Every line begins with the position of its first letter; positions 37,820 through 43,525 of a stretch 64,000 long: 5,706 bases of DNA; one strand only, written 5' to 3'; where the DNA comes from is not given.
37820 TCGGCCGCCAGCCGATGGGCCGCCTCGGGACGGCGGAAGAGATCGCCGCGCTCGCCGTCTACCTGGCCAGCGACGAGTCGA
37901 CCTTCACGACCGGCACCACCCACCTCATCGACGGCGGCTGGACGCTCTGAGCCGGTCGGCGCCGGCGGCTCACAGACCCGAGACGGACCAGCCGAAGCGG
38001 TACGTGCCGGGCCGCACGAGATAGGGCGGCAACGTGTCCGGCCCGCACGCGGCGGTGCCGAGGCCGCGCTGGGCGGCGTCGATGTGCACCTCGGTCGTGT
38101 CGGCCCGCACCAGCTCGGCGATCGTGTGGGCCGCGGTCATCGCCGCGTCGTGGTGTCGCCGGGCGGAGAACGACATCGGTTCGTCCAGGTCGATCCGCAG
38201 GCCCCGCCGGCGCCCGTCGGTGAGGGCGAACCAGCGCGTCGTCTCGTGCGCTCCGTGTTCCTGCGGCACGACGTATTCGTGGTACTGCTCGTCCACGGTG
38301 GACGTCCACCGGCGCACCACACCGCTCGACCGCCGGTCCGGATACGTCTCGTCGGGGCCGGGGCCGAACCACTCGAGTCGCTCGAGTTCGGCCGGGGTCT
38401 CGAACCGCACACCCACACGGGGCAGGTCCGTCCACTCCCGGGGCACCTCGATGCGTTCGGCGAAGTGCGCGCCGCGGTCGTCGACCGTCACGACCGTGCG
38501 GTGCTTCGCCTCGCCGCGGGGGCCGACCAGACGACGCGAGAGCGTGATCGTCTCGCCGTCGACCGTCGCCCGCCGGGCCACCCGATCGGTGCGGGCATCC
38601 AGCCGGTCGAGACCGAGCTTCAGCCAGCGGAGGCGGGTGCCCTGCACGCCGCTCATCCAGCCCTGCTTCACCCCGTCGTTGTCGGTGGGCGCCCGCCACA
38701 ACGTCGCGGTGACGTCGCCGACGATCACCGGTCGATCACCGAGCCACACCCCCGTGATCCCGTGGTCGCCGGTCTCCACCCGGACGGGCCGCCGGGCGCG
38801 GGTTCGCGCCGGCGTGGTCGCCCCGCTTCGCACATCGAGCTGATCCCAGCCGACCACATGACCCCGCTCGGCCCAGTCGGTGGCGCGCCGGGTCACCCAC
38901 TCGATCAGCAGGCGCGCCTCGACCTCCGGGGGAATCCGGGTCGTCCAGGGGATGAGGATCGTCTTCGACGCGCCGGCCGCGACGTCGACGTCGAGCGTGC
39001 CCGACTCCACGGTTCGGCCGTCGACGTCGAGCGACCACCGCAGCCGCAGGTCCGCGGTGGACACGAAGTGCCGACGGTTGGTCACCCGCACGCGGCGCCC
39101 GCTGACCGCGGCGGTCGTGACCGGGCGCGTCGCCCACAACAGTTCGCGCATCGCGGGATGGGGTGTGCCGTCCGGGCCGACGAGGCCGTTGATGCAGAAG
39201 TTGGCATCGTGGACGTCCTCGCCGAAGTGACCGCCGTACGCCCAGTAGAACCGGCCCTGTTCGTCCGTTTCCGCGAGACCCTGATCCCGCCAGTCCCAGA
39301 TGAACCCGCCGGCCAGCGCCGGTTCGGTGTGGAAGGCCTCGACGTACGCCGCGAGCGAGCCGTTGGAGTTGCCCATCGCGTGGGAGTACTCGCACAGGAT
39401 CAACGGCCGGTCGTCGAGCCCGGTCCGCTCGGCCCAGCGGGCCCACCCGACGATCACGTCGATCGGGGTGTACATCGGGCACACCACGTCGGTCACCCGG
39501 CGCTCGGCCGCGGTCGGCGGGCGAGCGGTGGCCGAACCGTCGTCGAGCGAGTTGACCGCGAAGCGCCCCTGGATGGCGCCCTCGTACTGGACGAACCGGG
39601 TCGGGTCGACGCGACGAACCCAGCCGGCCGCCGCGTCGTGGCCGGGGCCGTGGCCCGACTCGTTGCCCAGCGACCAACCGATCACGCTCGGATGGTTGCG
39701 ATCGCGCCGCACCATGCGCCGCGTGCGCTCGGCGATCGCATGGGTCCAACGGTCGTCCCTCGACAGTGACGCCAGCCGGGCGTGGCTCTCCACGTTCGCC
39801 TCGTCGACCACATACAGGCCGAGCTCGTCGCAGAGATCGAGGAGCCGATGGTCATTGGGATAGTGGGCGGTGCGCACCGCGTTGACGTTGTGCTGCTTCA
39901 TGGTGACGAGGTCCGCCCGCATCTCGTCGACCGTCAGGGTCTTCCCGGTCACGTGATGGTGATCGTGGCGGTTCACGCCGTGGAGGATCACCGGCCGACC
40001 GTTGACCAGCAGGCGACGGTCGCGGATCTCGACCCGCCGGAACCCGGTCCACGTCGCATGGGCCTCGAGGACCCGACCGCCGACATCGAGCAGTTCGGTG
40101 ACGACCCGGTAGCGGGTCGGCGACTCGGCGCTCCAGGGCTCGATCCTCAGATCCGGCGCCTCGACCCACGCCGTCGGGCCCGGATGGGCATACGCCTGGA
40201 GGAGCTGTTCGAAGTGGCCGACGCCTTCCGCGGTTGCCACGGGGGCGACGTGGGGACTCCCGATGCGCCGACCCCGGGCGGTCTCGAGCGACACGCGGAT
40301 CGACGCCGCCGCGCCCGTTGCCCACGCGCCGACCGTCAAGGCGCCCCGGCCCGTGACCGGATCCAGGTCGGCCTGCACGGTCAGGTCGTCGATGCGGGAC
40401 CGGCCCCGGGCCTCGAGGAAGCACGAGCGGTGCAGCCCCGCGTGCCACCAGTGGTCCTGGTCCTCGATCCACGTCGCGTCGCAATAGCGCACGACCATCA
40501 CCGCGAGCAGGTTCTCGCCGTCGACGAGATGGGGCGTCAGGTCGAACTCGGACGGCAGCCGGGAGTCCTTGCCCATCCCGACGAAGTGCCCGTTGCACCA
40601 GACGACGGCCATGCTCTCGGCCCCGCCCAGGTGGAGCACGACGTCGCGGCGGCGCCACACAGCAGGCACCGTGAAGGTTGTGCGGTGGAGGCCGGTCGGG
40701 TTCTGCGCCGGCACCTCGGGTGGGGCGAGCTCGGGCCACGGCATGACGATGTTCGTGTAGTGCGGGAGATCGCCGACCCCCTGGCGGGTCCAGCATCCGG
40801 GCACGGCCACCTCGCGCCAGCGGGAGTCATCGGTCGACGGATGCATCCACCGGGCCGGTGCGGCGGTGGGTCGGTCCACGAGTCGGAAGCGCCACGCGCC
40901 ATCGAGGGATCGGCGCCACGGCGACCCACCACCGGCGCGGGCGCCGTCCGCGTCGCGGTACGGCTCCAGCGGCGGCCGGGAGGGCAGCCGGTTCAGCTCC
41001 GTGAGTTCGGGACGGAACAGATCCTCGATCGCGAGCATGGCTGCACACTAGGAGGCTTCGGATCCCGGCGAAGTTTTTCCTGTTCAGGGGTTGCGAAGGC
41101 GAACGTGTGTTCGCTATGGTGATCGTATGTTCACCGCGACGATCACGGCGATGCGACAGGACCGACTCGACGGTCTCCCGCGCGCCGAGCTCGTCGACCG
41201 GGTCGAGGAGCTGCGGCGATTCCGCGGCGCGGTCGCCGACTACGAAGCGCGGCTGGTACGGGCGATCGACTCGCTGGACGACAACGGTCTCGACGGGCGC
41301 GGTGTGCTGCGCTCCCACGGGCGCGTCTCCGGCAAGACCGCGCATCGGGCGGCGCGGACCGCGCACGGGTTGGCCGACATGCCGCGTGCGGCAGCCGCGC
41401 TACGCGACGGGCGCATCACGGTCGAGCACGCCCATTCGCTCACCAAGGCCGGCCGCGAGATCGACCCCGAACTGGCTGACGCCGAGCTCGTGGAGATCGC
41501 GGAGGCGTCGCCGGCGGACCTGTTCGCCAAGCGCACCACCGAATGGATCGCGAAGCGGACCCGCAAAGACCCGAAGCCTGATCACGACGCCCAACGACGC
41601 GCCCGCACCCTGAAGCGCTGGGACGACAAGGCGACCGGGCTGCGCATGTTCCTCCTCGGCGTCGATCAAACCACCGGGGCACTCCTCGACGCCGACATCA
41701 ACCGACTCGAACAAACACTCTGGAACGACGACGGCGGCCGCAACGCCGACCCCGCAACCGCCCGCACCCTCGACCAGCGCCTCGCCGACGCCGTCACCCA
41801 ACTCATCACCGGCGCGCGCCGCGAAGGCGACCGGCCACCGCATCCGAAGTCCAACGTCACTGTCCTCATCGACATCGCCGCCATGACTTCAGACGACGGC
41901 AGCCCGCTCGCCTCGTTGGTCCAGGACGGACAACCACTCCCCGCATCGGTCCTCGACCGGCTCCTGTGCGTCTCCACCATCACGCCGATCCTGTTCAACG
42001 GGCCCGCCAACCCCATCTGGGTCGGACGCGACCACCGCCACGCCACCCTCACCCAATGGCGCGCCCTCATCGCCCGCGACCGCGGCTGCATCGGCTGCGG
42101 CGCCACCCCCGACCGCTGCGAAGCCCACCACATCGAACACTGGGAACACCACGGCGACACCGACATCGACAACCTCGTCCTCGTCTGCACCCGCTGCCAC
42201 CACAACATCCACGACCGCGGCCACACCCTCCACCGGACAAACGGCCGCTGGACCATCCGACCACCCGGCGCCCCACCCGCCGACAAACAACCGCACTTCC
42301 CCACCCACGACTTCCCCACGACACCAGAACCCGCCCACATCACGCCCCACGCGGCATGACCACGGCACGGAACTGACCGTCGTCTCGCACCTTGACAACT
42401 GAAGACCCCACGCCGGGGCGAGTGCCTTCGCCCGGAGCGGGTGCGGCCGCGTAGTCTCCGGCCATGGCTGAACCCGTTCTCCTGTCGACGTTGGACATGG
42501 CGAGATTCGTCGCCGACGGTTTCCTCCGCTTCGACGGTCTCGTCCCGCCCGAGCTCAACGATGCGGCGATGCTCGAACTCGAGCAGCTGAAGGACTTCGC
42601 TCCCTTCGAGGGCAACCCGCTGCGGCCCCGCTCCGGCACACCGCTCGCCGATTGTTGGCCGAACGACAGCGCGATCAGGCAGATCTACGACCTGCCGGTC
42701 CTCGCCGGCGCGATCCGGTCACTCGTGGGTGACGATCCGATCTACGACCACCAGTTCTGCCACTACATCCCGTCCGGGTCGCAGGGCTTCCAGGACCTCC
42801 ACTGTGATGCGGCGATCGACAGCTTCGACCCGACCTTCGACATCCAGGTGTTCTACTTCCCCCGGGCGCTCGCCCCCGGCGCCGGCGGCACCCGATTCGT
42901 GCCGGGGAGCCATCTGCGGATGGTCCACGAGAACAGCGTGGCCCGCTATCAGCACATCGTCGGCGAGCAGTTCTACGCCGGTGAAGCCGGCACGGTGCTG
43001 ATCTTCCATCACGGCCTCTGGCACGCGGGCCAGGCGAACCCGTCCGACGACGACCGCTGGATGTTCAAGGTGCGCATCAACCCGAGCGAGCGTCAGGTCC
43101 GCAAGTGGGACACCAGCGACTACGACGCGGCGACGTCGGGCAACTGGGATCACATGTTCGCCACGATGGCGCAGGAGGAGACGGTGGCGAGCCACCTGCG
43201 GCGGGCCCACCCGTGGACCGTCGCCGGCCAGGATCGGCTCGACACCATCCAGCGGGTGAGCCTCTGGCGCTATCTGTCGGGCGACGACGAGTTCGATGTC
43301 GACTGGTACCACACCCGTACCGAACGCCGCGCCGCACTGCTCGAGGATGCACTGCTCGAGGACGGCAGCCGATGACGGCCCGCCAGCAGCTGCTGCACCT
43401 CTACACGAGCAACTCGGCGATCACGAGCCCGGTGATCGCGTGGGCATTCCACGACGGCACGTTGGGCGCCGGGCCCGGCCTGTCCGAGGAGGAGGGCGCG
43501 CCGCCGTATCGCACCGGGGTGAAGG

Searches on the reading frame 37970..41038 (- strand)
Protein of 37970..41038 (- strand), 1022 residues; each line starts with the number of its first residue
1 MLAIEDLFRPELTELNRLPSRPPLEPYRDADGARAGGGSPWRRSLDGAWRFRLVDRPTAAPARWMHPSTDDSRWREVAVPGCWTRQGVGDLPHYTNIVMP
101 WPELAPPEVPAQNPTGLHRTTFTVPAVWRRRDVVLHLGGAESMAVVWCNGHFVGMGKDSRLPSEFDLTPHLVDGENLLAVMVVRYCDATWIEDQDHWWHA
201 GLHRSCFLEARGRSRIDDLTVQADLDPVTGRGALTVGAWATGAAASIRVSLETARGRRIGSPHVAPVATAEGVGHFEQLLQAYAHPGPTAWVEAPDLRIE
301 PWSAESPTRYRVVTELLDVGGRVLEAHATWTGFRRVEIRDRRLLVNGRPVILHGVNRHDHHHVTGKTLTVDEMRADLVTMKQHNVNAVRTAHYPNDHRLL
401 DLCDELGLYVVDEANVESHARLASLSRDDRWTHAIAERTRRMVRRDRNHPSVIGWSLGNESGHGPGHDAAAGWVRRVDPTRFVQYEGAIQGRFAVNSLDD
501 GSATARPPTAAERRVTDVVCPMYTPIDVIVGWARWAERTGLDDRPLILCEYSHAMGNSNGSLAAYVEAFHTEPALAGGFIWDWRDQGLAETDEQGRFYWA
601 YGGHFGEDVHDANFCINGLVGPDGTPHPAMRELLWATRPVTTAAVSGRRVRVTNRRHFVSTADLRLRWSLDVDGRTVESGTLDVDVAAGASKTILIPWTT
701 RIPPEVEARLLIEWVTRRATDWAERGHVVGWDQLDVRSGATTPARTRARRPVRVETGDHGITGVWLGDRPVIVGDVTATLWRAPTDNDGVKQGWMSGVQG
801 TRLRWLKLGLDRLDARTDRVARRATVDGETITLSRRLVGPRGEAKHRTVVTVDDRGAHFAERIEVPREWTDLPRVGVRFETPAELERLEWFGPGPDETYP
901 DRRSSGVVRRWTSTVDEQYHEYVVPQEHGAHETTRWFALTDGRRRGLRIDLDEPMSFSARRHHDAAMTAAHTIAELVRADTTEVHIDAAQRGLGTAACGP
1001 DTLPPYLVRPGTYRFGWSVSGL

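Call 18: search_protein_families(library=pfam, proteins=[window:37970-41038:-])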
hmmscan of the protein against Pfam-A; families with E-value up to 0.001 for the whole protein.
window:37970-41038:- (1022 aa): 6 families
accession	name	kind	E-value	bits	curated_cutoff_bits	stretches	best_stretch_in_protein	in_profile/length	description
PF02836.23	Glyco_hydro_2_C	-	3.2e-89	299.5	21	1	336-633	1-293/302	Glycosyl hydrolases family 2, TIM barrel domain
PF02929.23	Bgal_small_N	-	1.6e-51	175.9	25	1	762-1016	17-245/248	Beta galactosidase small chain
PF02837.24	Glyco_hydro_2_N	-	6e-39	134.1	28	1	43-208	2-165/169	Glycosyl hydrolases family 2, sugar binding domain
PF16353.11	LacZ_4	-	5.1e-22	78.4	27.3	1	650-736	1-86/87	Beta-galactosidase, domain 4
PF00703.27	Glyco_hydro_2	-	2.2e-06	28.8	23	1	215-334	2-109/109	Glycosyl hydrolases family 2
PF22666.2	Glyco_hydro_2_N2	-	9.1e-05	23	27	1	117-185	51-120/167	Glycosyl hydrolase 2 galactose-binding domain-like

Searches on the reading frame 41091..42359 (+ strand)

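Call 18: search_protein_families(library=pfam, proteins=[window:41091-42359:+])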
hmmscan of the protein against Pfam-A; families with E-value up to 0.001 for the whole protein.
window:41091-42359:+ (422 aa): 2 families
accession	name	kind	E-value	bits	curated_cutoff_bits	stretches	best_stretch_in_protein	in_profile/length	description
PF02720.22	DUF222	-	3.2e-18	66.6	24.4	1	51-330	17-306/306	Domain of unknown function (DUF222)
PF01844.29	HNH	-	1.5e-08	35.1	21.4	1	333-376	1-47/47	HNH endonuclease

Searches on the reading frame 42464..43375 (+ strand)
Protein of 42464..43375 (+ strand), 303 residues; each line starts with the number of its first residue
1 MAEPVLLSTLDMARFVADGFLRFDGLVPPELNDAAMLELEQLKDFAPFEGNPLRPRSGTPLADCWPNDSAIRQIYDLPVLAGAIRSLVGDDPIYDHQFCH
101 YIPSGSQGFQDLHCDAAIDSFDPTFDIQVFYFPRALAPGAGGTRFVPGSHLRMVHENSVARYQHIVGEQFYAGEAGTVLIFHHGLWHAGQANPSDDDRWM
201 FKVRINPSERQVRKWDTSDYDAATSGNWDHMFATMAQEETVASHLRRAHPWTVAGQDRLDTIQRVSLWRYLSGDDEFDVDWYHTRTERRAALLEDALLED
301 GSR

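Call 88: search_protein_families(library=pfam, proteins=[window:42464-43375:+], max_evalue=0.0001)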
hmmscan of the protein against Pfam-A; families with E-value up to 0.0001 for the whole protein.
window:42464-43375:+ (303 aa): 1 family
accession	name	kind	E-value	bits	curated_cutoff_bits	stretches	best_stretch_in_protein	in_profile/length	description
PF05721.19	PhyH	-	2.7e-11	44.6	22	1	17-198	3-211/213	Phytanoyl-CoA dioxygenase (PhyH)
